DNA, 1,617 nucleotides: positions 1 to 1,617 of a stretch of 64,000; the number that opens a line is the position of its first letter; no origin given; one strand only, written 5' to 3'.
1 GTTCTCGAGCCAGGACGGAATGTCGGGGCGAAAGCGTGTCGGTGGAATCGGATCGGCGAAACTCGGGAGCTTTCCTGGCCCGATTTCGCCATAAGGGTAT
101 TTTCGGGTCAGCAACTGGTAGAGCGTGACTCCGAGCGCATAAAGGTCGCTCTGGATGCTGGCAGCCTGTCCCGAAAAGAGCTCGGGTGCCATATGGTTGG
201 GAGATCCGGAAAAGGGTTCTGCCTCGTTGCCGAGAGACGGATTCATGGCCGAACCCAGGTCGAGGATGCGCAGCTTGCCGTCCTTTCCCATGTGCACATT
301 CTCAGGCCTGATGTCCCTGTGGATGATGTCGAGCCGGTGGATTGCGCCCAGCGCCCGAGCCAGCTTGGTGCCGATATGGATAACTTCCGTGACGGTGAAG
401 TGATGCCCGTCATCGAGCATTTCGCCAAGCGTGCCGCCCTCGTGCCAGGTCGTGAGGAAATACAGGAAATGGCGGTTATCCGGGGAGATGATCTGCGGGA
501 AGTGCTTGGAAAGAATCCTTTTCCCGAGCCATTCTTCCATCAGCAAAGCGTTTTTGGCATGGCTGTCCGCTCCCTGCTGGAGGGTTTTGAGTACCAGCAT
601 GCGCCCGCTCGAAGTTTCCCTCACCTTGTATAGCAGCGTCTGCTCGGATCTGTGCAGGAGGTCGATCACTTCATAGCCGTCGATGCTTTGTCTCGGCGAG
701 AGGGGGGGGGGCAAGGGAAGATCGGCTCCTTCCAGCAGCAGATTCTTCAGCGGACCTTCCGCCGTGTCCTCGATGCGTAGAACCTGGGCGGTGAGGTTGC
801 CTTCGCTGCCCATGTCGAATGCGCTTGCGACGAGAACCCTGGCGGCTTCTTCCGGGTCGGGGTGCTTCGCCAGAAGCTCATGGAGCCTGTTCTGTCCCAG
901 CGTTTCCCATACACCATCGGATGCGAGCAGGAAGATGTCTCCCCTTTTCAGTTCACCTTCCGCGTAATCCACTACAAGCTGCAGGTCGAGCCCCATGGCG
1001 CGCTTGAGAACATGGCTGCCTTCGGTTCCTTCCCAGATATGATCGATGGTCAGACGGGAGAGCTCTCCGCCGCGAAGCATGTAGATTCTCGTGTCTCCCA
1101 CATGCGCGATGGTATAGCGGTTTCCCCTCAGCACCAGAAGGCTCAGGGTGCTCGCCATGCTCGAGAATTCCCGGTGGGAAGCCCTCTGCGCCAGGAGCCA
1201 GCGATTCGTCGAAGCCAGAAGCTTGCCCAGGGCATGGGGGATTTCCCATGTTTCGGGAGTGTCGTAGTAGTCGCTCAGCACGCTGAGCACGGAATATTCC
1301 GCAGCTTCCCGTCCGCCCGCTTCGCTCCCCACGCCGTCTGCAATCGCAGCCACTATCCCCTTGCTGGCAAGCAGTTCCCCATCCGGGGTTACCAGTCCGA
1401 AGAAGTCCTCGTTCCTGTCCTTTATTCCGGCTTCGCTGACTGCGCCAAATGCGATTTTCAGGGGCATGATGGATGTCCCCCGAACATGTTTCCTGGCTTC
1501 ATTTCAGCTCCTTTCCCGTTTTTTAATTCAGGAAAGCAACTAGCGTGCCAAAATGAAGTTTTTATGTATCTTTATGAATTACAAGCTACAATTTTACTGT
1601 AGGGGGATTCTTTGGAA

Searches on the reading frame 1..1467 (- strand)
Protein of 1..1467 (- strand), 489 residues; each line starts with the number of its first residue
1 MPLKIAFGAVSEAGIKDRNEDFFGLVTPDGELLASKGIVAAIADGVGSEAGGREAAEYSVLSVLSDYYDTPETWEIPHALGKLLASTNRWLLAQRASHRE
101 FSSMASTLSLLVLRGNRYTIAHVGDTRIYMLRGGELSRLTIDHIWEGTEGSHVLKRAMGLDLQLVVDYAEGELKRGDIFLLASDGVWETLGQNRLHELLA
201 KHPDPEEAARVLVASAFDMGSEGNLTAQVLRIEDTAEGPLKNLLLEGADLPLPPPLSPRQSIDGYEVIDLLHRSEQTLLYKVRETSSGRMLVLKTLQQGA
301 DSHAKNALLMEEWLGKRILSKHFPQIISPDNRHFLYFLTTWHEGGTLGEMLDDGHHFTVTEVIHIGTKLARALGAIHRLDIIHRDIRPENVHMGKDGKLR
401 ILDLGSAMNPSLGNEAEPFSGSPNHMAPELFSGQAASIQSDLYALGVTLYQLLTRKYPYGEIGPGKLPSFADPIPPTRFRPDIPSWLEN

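Call 5: search_protein_families(library=pfam, proteins=[window:1-1467:-], max_evalue=0.01)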
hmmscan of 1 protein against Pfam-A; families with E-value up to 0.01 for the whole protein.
window:1-1467:- (489 aa): 6 families
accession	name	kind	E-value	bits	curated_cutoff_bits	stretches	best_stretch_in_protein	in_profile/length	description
PF00069.31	Pkinase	-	1.4e-28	100.5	31.7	1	279-460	15-198/263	Protein kinase domain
PF07714.23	PK_Tyr_Ser-Thr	-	1.4e-16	61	23.1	1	283-462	23-208/258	Protein tyrosine and serine/threonine kinase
PF13672.11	PP2C_2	-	1.8e-14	54.2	24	1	35-191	22-179/209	Protein phosphatase 2C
PF00481.26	PP2C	-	7.2e-09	36.1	20.3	2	77-143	73-140/255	Protein phosphatase 2C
PF07228.17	SpoIIE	-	5.3e-05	23.7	25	1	73-217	39-173/192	Stage II sporulation protein E (SpoIIE)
PF01636.29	APH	-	0.0033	17.7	23.2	0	303-380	33-111/239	Phosphotransferase enzyme family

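Call 6: find_homologous_proteins(query=window:1-1467:-)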
Query window:1-1467:- (489 aa): 6616 proteins with E <= 0.001 among 8000 candidates; the best 120 are listed.
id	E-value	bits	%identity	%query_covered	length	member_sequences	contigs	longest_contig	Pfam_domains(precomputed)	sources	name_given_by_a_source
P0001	0.0e+0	1040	94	100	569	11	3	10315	PF07714.24,PF13672.12,PF00069.32,PF00481.27,PF07228.18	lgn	-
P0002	0.0e+0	1022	92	100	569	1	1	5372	PF07714.24,PF13672.12,PF00069.32,PF00481.27,PF07228.18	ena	-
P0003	0.0e+0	1022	92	100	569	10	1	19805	PF07714.24,PF13672.12,PF00069.32,PF00481.27,PF07228.18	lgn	-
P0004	0.0e+0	1022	93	100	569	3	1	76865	PF07714.24,PF13672.12,PF00069.32,PF00481.27,PF07228.18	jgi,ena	-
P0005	0.0e+0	1020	92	100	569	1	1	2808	PF07714.24,PF13672.12,PF00069.32,PF00481.27,PF07228.18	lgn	-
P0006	2.0e-231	787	72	100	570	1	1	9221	PF07714.24,PF13672.12,PF00069.32,PF00481.27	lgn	-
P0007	8.1e-229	778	72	100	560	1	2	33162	PF07714.24,PF13672.12,PF00069.32,PF00481.27,PF07228.18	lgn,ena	-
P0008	4.3e-227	772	70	100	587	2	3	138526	PF07714.24,PF13672.12,PF00069.32,PF00481.27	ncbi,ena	-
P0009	7.5e-225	765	71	100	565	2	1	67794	PF07714.24,PF13672.12,PF00069.32,PF07228.18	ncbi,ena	-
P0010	5.5e-224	762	70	100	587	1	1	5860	PF07714.24,PF13672.12,PF00069.32,PF00481.27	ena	-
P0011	1.8e-221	754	68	100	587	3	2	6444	PF07714.24,PF13672.12,PF00069.32,PF00481.27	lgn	-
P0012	6.5e-219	745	70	100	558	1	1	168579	PF07714.24,PF13672.12,PF00069.32,PF00481.27,PF07228.18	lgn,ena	-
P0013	3.5e-211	720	67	100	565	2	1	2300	PF07714.24,PF13672.12,PF00069.32,PF00481.27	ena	-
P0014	4.3e-205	700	66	100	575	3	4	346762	PF07714.24,PF13672.12,PF00069.32,PF00481.27,PF07228.18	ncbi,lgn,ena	-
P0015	2.8e-193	661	60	100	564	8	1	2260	PF07714.24,PF13672.12,PF00069.32,PF00481.27,PF07228.18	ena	-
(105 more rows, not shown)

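Call 8: find_related_loci(query=window:1-1467:-, collection=genome_contigs, flank=3000)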
Query window:1-1467:- (489 aa) in genome_contigs; peptide patterns used: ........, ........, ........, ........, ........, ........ (x = any residue, [..] = any of these).
33 stretches matched a pattern; 5 encode a relative of the query (tblastn E <= 1e-3); 5 distinct loci.
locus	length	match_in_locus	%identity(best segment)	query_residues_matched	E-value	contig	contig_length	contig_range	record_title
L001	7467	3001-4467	94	1-489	0e+0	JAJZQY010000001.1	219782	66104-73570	MAG: Proteobacteria bacterium isolate SKS1.bin68 NODE_49_length_219782_cov_5.365810, whole genome shotgun sequence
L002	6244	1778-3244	92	1-489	0e+0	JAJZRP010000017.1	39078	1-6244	MAG: Proteobacteria bacterium isolate SKS1.bin95 NODE_1750_length_39078_cov_20.770352, whole genome shotgun sequence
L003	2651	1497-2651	92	1-385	0e+0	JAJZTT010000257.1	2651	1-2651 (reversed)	MAG: Proteobacteria bacterium isolate SKS3.bin88 NODE_65979_length_2651_cov_0.964739, whole genome shotgun sequence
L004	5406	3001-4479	52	1-489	3e-172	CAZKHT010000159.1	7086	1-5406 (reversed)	MAG TPA_asm: uncultured Burkholderiales bacterium isolate binchicken_co185_133 genome assembly, contig: NODE_20685_lengt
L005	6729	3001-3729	28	252-489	7e-18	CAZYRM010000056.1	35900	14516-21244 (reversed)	MAG TPA_asm: uncultured Planctomycetia bacterium isolate binchicken_co248_153 genome assembly, contig: NODE_915_length_3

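Call 9: find_related_loci(query=window:1-1467:-, collection=metagenome_contigs, flank=3000)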
Query window:1-1467:- (489 aa) in metagenome_contigs; peptide patterns used: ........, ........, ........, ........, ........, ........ (x = any residue, [..] = any of these).
46 stretches matched a pattern; 8 encode a relative of the query (tblastn E <= 1e-3); 7 distinct loci.
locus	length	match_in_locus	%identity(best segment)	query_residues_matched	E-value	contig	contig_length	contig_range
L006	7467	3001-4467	94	1-489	0e+0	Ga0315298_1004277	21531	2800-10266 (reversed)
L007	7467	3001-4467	93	1-489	0e+0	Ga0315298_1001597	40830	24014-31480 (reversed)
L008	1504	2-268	43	373-458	1e-18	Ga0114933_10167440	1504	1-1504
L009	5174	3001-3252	36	369-453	5e-12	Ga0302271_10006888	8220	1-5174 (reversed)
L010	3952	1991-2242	36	369-453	4e-12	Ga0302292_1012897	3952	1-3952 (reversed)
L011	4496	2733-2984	36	369-453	4e-12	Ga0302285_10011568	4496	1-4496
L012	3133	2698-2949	36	369-453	4e-12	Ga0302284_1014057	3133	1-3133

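Call 12: find_encoding_contigs(protein=P0007, flank=3000, max_places=3)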
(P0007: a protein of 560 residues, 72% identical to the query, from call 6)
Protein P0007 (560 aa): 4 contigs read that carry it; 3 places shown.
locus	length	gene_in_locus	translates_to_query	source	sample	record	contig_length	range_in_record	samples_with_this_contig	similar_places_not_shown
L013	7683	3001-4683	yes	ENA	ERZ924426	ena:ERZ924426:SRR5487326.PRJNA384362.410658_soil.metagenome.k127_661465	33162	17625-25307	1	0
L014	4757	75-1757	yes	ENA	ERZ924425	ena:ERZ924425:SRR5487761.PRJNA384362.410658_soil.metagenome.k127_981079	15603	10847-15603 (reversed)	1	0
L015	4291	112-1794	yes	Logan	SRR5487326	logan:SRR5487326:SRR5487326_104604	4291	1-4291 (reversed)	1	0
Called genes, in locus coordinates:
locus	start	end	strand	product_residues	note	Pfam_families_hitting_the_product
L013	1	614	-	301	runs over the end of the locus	PF01715:IPPT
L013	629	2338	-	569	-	PF02518:HATPase_c, PF13589:HATPase_c_3, PF01119:DNA_mis_repair, PF08676:MutL_C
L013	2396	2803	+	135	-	PF11697:DUF3293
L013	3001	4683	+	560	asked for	PF00481:PP2C (faint), PF13672:PP2C_2, PF07228:SpoIIE (weak), PF00069:Pkinase, PF07714:PK_Tyr_Ser-Thr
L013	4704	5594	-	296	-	PF13682:CZB (weak), PF00990:GGDEF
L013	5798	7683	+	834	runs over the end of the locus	PF00989:PAS, PF08448:PAS_4, PF13426:PAS_9, PF08447:PAS_3, PF00989:PAS, PF13426:PAS_9, PF00989:PAS, PF13426:PAS_9, +5 more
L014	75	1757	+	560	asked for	PF00481:PP2C (faint), PF13672:PP2C_2, PF07228:SpoIIE (weak), PF00069:Pkinase, PF07714:PK_Tyr_Ser-Thr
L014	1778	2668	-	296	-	PF13682:CZB (weak), PF00990:GGDEF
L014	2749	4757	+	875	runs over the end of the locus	PF00989:PAS, PF08447:PAS_3, PF08448:PAS_4, PF13426:PAS_9, PF00989:PAS, PF13426:PAS_9, PF00989:PAS, PF13426:PAS_9, +5 more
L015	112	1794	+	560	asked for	PF00481:PP2C (faint), PF13672:PP2C_2, PF07228:SpoIIE (weak), PF00069:Pkinase, PF07714:PK_Tyr_Ser-Thr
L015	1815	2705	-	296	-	PF13682:CZB (weak), PF00990:GGDEF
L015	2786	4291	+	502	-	?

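Call 13: find_encoding_contigs(protein=P0012, flank=3000, max_places=3)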
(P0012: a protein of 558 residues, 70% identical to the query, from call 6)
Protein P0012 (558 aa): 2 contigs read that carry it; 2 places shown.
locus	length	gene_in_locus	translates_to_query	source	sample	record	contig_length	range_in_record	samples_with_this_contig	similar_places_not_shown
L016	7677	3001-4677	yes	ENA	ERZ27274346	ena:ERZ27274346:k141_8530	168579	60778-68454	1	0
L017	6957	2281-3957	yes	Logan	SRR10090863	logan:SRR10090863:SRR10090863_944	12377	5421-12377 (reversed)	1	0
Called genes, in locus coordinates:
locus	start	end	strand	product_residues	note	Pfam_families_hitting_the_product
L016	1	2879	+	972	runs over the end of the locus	PF00571:CBS, PF00989:PAS, PF13426:PAS_9, PF08447:PAS_3, PF00989:PAS, PF08447:PAS_3, PF13426:PAS_9, PF00990:GGDEF, +3 more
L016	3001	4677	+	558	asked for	PF00481:PP2C (faint), PF13672:PP2C_2, PF07228:SpoIIE (weak), PF00069:Pkinase, PF07714:PK_Tyr_Ser-Thr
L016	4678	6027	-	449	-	PF18073:Zn_ribbon_LapB, PF13191:AAA_16 (faint), PF13481:AAA_25, PF03796:DnaB_C, PF06745:ATPase, PF23442:DUF7125, PF13401:AAA_22 (weak), PF13541:ChlI (weak), +1 more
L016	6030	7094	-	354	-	PF01168:Ala_racemase_N, PF00842:Ala_racemase_C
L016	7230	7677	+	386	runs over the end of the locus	PF07690:MFS_1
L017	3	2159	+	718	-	?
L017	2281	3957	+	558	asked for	PF00481:PP2C (faint), PF13672:PP2C_2, PF07228:SpoIIE (weak), PF00069:Pkinase, PF07714:PK_Tyr_Ser-Thr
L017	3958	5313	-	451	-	PF18073:Zn_ribbon_LapB, PF13191:AAA_16 (faint), PF13481:AAA_25, PF03796:DnaB_C, PF06745:ATPase, PF23442:DUF7125, PF13401:AAA_22 (weak), PF13541:ChlI (weak), +1 more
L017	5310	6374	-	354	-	PF01168:Ala_racemase_N, PF00842:Ala_racemase_C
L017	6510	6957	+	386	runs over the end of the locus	PF07690:MFS_1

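Call 14: find_encoding_contigs(protein=P0001, flank=6000, max_places=6)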
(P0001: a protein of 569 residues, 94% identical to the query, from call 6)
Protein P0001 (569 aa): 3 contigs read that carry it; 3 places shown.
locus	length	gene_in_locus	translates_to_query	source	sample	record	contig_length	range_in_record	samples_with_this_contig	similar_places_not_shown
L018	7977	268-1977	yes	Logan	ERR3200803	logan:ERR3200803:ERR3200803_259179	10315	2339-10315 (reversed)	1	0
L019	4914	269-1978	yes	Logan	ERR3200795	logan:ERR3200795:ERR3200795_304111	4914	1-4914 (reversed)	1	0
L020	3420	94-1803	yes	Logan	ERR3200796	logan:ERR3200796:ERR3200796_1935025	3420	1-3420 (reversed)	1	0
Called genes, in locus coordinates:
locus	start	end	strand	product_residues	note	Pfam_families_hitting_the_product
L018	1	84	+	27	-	?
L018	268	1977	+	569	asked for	PF00481:PP2C (faint), PF13672:PP2C_2, PF07228:SpoIIE (weak), PF00069:Pkinase, PF07714:PK_Tyr_Ser-Thr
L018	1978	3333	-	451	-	PF18073:Zn_ribbon_LapB, PF13481:AAA_25, PF03796:DnaB_C, PF06745:ATPase, PF23442:DUF7125, PF06745:ATPase (weak), PF13541:ChlI, PF05362:Lon_C (weak), +1 more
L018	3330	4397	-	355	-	PF01168:Ala_racemase_N, PF00842:Ala_racemase_C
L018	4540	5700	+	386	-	PF07690:MFS_1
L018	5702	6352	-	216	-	PF03167:UDG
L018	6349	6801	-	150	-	PF00583:Acetyltransf_1, PF13673:Acetyltransf_10, PF13508:Acetyltransf_7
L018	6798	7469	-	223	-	PF00814:TsaD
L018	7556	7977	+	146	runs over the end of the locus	PF10116:Host_attach, PF18856:baeRF_family12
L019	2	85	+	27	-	?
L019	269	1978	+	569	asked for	PF00481:PP2C (faint), PF13672:PP2C_2, PF07228:SpoIIE (weak), PF00069:Pkinase, PF07714:PK_Tyr_Ser-Thr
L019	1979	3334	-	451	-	PF18073:Zn_ribbon_LapB, PF13481:AAA_25, PF03796:DnaB_C, PF06745:ATPase, PF23442:DUF7125, PF06745:ATPase (weak), PF13541:ChlI, PF05362:Lon_C (weak), +1 more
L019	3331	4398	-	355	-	PF01168:Ala_racemase_N, PF00842:Ala_racemase_C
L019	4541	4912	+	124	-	?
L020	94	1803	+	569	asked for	PF00481:PP2C (faint), PF13672:PP2C_2, PF07228:SpoIIE (weak), PF00069:Pkinase, PF07714:PK_Tyr_Ser-Thr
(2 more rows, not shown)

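Call 16: list_cluster_members(proteins=[P0001, P0002, P0003, P0004, P0005])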
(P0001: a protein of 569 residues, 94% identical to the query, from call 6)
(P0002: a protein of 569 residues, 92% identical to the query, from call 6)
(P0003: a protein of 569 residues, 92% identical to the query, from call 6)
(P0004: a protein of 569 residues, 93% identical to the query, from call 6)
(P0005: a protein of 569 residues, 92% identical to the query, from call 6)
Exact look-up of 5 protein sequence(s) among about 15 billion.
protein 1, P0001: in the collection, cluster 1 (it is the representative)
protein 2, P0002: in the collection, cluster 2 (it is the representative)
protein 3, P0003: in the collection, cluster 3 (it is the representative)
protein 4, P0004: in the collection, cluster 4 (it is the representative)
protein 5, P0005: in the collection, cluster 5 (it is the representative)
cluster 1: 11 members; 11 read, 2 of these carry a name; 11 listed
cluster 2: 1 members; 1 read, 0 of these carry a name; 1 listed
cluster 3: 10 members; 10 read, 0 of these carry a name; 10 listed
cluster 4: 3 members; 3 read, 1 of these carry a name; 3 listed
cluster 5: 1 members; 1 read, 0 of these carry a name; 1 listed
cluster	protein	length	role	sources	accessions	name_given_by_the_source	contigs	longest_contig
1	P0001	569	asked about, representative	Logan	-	-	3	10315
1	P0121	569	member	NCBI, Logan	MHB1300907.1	MAG: protein kinase domain-containing protein [Burkholderiales bacterium]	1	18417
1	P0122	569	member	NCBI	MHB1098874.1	MAG: protein kinase domain-containing protein [Burkholderiales bacterium]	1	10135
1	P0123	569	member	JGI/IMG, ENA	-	-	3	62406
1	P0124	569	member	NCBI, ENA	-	-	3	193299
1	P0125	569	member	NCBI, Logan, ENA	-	-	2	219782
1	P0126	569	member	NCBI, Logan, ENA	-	-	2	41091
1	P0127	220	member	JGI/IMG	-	-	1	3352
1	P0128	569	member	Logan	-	-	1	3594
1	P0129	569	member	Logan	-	-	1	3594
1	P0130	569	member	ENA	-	-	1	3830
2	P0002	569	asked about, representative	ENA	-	-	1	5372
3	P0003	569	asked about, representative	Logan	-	-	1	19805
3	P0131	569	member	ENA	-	-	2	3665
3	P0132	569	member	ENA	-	-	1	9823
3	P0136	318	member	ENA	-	-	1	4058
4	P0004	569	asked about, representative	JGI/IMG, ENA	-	-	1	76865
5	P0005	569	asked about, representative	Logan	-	-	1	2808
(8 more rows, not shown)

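Call 18: find_encoding_contigs(protein=P0124, flank=3000, max_places=10)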
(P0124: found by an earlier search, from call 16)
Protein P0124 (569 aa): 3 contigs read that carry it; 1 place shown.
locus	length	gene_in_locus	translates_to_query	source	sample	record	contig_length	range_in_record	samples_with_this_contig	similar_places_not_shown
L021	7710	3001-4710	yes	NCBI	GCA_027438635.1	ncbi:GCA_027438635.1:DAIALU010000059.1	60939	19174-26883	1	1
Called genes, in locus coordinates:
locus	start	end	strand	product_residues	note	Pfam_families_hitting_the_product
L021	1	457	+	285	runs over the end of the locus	PF13682:CZB, PF00990:GGDEF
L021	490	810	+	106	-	PF12840:HTH_20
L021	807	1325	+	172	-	PF01451:LMWPc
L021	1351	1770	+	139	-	PF01451:LMWPc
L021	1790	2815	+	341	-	PF01758:SBF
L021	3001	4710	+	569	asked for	PF00481:PP2C (faint), PF13672:PP2C_2, PF00069:Pkinase, PF07714:PK_Tyr_Ser-Thr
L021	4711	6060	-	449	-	PF18073:Zn_ribbon_LapB, PF13481:AAA_25, PF03796:DnaB_C, PF06745:ATPase, PF23442:DUF7125 (weak), PF06745:ATPase (weak), PF13541:ChlI, PF05362:Lon_C (weak), +1 more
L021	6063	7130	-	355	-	PF01168:Ala_racemase_N, PF00842:Ala_racemase_C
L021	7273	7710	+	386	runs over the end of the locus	PF07690:MFS_1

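Call 19: find_encoding_contigs(protein=P0126, flank=3000, max_places=10)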
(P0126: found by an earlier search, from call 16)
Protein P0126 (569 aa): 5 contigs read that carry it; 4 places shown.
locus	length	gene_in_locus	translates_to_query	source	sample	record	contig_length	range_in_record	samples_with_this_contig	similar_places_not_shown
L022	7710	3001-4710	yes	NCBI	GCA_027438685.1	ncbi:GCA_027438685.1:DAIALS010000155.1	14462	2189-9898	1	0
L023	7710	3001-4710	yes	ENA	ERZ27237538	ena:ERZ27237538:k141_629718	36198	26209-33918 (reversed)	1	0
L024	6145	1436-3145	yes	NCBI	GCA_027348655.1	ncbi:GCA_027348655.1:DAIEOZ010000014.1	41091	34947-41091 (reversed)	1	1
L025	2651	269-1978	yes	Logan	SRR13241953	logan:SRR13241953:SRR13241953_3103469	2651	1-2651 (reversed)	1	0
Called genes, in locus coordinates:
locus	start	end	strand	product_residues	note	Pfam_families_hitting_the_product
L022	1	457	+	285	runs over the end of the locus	PF13682:CZB, PF00990:GGDEF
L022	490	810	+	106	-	PF12840:HTH_20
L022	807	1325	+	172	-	PF01451:LMWPc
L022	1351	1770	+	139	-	PF01451:LMWPc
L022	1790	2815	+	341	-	PF01758:SBF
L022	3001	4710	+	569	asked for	PF00481:PP2C (faint), PF13672:PP2C_2, PF07228:SpoIIE (weak), PF00069:Pkinase, PF07714:PK_Tyr_Ser-Thr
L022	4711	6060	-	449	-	PF18073:Zn_ribbon_LapB, PF13481:AAA_25, PF03796:DnaB_C, PF06745:ATPase, PF23442:DUF7125 (weak), PF06745:ATPase (weak), PF13541:ChlI, PF05362:Lon_C (weak), +1 more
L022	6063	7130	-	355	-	PF01168:Ala_racemase_N, PF00842:Ala_racemase_C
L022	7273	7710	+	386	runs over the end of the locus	PF07690:MFS_1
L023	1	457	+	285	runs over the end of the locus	PF13682:CZB, PF00990:GGDEF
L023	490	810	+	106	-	PF12840:HTH_20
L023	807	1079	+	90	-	PF01451:LMWPc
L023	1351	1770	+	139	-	PF01451:LMWPc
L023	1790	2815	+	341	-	PF01758:SBF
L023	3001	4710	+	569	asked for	PF00481:PP2C (faint), PF13672:PP2C_2, PF07228:SpoIIE (weak), PF00069:Pkinase, PF07714:PK_Tyr_Ser-Thr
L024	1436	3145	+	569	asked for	PF00481:PP2C (faint), PF13672:PP2C_2, PF07228:SpoIIE (weak), PF00069:Pkinase, PF07714:PK_Tyr_Ser-Thr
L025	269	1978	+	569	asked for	PF00481:PP2C (faint), PF13672:PP2C_2, PF07228:SpoIIE (weak), PF00069:Pkinase, PF07714:PK_Tyr_Ser-Thr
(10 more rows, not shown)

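Call 20: find_encoding_contigs(protein=P0136, flank=3000, max_places=10)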
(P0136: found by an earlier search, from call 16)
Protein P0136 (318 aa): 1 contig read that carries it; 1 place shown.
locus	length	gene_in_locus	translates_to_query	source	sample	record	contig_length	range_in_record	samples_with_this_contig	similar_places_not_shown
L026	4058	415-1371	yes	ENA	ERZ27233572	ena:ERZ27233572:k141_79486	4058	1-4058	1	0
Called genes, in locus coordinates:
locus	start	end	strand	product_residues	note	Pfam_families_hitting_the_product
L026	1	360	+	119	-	?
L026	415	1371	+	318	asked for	PF00069:Pkinase, PF07714:PK_Tyr_Ser-Thr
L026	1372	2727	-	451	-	PF18073:Zn_ribbon_LapB, PF13481:AAA_25, PF03796:DnaB_C, PF06745:ATPase, PF23442:DUF7125, PF06745:ATPase (weak), PF13541:ChlI, PF05362:Lon_C (weak), +1 more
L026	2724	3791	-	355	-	PF01168:Ala_racemase_N, PF00842:Ala_racemase_C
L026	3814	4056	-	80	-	?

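Call 25: find_encoding_contigs(protein=P0122, flank=1000, max_places=2)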
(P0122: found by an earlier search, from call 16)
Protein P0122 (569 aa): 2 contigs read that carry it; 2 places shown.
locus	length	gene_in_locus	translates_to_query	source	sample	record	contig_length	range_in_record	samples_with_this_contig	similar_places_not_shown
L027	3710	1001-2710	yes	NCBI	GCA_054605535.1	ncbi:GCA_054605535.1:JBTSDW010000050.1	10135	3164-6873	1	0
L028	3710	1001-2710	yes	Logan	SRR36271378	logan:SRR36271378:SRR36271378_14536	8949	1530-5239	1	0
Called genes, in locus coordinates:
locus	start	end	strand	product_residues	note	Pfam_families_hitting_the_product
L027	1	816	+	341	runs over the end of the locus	PF01758:SBF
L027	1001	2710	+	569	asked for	PF00481:PP2C (faint), PF13672:PP2C_2, PF07228:SpoIIE (weak), PF00069:Pkinase, PF07714:PK_Tyr_Ser-Thr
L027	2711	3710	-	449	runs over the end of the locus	PF18073:Zn_ribbon_LapB, PF13481:AAA_25, PF03796:DnaB_C, PF06745:ATPase, PF23442:DUF7125, PF06745:ATPase (weak), PF13541:ChlI, PF05362:Lon_C (weak), +2 more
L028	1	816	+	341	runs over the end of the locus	PF01758:SBF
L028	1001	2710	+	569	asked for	PF00481:PP2C (faint), PF13672:PP2C_2, PF07228:SpoIIE (weak), PF00069:Pkinase, PF07714:PK_Tyr_Ser-Thr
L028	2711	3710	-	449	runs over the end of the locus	PF18073:Zn_ribbon_LapB, PF13481:AAA_25, PF03796:DnaB_C, PF06745:ATPase, PF23442:DUF7125, PF06745:ATPase (weak), PF13541:ChlI, PF05362:Lon_C (weak), +2 more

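Call 26: find_encoding_contigs(protein=P0006, flank=1000, max_places=2)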
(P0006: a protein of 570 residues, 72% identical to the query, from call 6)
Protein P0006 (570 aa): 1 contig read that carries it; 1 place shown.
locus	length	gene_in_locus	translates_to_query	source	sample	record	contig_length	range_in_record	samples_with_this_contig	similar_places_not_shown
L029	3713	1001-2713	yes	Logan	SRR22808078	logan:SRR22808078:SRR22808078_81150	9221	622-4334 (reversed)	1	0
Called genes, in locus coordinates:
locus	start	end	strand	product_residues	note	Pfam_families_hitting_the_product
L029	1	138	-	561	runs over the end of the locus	PF02518:HATPase_c, PF13589:HATPase_c_3, PF01119:DNA_mis_repair, PF08676:MutL_C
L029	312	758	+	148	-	PF11697:DUF3293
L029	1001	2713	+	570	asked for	PF00481:PP2C (faint), PF13672:PP2C_2, PF00069:Pkinase, PF07714:PK_Tyr_Ser-Thr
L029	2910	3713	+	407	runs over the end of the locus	PF00990:GGDEF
